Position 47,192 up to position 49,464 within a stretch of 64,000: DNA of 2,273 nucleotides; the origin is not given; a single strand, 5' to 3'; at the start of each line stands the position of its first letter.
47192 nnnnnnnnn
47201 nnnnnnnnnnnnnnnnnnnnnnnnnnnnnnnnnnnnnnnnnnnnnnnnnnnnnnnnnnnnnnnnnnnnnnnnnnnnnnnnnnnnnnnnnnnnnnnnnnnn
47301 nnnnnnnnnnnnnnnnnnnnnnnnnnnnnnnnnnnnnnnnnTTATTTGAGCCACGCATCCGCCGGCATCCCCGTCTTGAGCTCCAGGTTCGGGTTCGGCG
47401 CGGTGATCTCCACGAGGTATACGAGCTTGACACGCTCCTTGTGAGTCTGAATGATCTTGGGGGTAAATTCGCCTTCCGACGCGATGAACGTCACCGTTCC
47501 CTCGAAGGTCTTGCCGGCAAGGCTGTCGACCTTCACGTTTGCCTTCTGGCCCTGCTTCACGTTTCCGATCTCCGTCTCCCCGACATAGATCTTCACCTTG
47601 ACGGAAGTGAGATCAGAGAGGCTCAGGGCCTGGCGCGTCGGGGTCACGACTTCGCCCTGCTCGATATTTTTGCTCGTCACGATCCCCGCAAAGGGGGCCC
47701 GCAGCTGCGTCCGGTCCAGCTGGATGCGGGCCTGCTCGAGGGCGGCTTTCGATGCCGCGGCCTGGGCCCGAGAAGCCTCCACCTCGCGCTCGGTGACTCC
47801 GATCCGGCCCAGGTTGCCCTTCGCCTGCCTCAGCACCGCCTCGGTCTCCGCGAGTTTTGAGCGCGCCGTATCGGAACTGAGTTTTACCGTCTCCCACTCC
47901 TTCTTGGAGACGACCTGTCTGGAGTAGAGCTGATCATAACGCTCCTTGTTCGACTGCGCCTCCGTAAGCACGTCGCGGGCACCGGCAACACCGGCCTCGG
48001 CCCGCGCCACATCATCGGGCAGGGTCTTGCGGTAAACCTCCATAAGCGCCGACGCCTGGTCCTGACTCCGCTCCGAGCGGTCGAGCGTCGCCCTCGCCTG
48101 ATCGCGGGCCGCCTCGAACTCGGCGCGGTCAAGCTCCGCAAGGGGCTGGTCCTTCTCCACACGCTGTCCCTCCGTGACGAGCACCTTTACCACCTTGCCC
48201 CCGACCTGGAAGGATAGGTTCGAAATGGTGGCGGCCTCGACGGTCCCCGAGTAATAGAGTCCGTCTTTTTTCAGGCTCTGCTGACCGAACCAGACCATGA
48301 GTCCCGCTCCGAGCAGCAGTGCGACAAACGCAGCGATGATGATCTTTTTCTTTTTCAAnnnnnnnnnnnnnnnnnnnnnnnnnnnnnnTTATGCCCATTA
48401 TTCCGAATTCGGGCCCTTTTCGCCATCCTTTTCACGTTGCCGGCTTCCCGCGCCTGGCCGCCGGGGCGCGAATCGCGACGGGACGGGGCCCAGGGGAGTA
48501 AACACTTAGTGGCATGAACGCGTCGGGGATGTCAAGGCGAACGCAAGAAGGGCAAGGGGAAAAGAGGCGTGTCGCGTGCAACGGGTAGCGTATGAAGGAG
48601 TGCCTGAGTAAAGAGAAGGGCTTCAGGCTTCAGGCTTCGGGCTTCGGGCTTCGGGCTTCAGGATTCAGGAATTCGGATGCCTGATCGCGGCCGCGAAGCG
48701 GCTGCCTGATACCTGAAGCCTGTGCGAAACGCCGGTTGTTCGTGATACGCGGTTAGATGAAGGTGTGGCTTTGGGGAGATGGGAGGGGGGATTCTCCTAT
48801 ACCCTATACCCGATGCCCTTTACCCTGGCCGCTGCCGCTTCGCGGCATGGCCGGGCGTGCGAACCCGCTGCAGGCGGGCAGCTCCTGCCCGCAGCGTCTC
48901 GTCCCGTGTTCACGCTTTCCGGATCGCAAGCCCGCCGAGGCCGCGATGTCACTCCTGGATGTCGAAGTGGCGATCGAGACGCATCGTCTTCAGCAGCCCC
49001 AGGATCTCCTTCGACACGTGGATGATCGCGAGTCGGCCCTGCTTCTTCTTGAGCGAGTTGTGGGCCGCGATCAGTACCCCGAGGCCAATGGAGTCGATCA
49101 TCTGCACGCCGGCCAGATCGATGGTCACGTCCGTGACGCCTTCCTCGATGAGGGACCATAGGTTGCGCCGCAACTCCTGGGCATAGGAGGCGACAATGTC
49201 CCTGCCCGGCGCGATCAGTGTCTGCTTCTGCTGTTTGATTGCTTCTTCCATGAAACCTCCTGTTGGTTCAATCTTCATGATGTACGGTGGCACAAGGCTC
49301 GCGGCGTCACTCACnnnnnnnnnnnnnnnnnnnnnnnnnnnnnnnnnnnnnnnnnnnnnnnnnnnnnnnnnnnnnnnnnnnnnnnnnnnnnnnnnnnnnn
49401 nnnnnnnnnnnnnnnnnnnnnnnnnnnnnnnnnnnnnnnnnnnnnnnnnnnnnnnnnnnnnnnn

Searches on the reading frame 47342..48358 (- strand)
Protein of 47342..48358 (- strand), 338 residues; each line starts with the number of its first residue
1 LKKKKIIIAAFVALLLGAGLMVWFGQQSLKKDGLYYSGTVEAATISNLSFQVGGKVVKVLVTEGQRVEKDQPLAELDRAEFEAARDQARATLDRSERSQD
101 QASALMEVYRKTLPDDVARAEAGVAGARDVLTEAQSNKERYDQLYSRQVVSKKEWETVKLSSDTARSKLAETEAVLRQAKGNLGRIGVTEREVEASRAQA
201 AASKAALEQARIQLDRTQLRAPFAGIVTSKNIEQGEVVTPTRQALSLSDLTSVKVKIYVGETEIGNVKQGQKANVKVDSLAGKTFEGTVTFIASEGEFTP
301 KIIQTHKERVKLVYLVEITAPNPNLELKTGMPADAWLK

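Call 12: find_related_loci(query=window:47342-48358:-, collection=genome_contigs, flank=10000)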
Query window:47342-48358:- (338 aa) in genome_contigs; peptide patterns used: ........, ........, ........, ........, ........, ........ (x = any residue, [..] = any of these).
599 stretches matched a pattern (row limit reached: there are more); 120 encode a relative of the query (tblastn E <= 1e-3); the best 80 are kept; 80 distinct loci.
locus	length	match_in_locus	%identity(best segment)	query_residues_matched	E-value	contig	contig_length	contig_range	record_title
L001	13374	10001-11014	94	1-338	0e+0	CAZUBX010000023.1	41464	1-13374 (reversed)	MAG TPA_asm: uncultured Syntrophaceae bacterium isolate SRP302447_co2_74 genome assembly, contig: NODE_2637_length_41464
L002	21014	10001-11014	90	1-338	0e+0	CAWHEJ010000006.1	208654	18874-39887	MAG: uncultured delta proteobacterium isolate MFD04716.bin.3.457 genome assembly, contig: contig_12169, whole genome sho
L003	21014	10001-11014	78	1-338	7e-175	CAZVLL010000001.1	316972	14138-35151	MAG TPA_asm: uncultured Syntrophaceae bacterium isolate SRP302447_co3_125 genome assembly, contig: NODE_73_length_316972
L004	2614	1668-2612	79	1-315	9e-159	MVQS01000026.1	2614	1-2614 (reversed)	MAG: Syntrophaceae bacterium PtaB.Bin038 A4E67_contig000026, whole genome shotgun sequence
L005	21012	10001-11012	89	2-338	7e-158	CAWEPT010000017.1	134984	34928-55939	MAG: uncultured delta proteobacterium isolate MFD02979.bin.2.117 genome assembly, contig: contig_55922, whole genome sho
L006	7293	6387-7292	80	1-302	7e-139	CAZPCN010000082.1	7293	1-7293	MAG TPA_asm: uncultured Syntrophaceae bacterium isolate binchicken_co190_332 genome assembly, contig: NODE_15937_length_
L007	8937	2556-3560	59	3-338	8e-131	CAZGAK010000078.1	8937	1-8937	MAG TPA_asm: uncultured Syntrophaceae bacterium isolate SRP178699_co1_632 genome assembly, contig: NODE_10971_length_893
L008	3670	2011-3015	57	3-338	1e-132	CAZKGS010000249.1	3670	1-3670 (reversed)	MAG TPA_asm: uncultured Syntrophaceae bacterium isolate SRP178699_co3_249 genome assembly, contig: NODE_30018_length_367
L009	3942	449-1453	57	3-338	4e-131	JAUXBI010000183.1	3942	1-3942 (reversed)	MAG: Syntrophaceae bacterium isolate CSMAG_2795 CSMAG_2795_k117_1521469_length_3942_cov_8.0000, whole genome shotgun seq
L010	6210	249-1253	57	3-338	7e-128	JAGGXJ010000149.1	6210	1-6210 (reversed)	MAG: Syntrophobacterales bacterium isolate AUK149 PB_MBMC_103_c_000000000100, whole genome shotgun sequence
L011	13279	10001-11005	59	3-338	7e-127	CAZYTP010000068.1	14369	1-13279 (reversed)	MAG TPA_asm: uncultured Syntrophales bacterium isolate SRP178699_co2_308 genome assembly, contig: NODE_3579_length_14369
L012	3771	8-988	58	11-338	3e-128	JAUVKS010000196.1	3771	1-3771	MAG: Pseudomonadota bacterium isolate CSMAG_486 CSMAG_486_k141_214120_length_3771_cov_9.0000, whole genome shotgun seque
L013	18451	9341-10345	57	3-338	5e-124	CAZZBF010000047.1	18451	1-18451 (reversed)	MAG TPA_asm: uncultured Syntrophales bacterium isolate binchicken_co405_343 genome assembly, contig: NODE_4413_length_18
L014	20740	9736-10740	57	3-338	9e-124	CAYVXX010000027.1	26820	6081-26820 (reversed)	MAG TPA_asm: uncultured Syntrophales bacterium isolate SRP178699_co1_423 genome assembly, contig: NODE_1985_length_26820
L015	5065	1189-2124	60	26-338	6e-122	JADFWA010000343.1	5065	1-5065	MAG: Proteobacteria bacterium isolate C2.bin.20 k83_3318036, whole genome shotgun sequence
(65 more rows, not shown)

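Call 67: search_protein_families(library=pfam, proteins=[window:47342-48358:-], max_evalue=0.0001)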
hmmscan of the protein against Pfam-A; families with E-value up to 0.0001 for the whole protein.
window:47342-48358:- (338 aa): 3 families
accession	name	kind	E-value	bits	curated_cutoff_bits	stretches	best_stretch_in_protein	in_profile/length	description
PF16576.10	HlyD_D23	-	4.8e-22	78.7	30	1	42-297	16-189/214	Barrel-sandwich domain of CusB or HlyD membrane-fusion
PF13437.12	HlyD_3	-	2.2e-18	67.4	22.2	1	219-323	2-96/106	HlyD family secretion protein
PF13533.13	Biotin_lipoyl_2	-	1.2e-10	41.4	29.8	1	47-77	2-32/32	Biotin-lipoyl like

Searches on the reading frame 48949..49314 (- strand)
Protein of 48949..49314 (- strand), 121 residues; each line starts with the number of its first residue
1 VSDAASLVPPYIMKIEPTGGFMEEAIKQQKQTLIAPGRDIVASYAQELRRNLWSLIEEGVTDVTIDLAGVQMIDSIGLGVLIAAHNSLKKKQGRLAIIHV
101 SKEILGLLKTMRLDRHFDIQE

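Call 67: search_protein_families(library=pfam, proteins=[window:48949-49314:-], max_evalue=0.0001)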
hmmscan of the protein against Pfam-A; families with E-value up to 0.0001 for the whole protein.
window:48949-49314:- (121 aa): 2 families
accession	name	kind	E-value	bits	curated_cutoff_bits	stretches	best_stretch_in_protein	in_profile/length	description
PF01740.26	STAS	-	6.7e-14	52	22.6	1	33-119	12-99/106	STAS domain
PF13466.11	STAS_2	-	7.1e-11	42.6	29.2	1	42-114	9-80/80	STAS domain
